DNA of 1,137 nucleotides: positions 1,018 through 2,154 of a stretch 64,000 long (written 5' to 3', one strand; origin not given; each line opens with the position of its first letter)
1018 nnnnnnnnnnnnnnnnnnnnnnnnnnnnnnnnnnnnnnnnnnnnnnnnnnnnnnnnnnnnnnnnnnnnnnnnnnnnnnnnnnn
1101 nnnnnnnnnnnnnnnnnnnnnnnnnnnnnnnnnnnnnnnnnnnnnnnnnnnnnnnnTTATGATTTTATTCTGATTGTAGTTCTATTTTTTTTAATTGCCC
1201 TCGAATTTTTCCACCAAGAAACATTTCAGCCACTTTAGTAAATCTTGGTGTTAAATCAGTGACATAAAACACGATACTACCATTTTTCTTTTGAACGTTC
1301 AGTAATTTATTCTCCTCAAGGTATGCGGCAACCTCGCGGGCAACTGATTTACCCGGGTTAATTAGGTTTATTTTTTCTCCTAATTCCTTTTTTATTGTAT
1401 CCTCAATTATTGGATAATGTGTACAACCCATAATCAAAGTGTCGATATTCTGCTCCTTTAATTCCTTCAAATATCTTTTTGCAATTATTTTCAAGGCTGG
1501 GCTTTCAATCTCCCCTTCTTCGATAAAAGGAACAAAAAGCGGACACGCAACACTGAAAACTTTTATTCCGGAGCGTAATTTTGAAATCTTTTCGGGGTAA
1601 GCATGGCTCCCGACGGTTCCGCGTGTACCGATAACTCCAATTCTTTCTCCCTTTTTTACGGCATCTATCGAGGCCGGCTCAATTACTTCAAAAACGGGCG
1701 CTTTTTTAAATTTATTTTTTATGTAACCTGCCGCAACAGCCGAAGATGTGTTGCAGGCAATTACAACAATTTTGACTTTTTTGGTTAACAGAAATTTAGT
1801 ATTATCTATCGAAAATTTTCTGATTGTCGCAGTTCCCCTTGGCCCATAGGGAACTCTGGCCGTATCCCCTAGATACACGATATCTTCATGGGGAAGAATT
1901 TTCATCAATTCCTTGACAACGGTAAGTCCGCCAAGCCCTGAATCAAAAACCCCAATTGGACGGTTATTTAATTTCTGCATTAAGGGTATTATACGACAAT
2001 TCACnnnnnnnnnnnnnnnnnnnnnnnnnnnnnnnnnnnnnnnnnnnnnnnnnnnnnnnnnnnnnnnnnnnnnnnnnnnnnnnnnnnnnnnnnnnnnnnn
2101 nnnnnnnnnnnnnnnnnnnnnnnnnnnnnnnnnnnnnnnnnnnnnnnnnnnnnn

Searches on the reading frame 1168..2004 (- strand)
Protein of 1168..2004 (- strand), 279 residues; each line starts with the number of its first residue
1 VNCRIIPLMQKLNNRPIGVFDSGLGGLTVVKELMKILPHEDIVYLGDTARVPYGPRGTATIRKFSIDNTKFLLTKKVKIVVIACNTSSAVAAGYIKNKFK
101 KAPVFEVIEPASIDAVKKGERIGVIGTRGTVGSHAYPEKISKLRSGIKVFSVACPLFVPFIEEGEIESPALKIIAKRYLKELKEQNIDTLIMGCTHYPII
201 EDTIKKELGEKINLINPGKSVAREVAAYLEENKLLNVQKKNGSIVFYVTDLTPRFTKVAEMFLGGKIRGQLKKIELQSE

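Call 10: search_protein_families(library=pfam, max_evalue=0.01, proteins=[window:1168-2004:-])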
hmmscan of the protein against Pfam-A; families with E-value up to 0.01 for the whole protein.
window:1168-2004:- (279 aa): 1 family
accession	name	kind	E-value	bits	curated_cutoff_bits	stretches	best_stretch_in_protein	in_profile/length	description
PF01177.27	Asp_Glu_race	-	1.9e-17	64.2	31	1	34-224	21-210/211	Asp/Glu/Hydantoin racemase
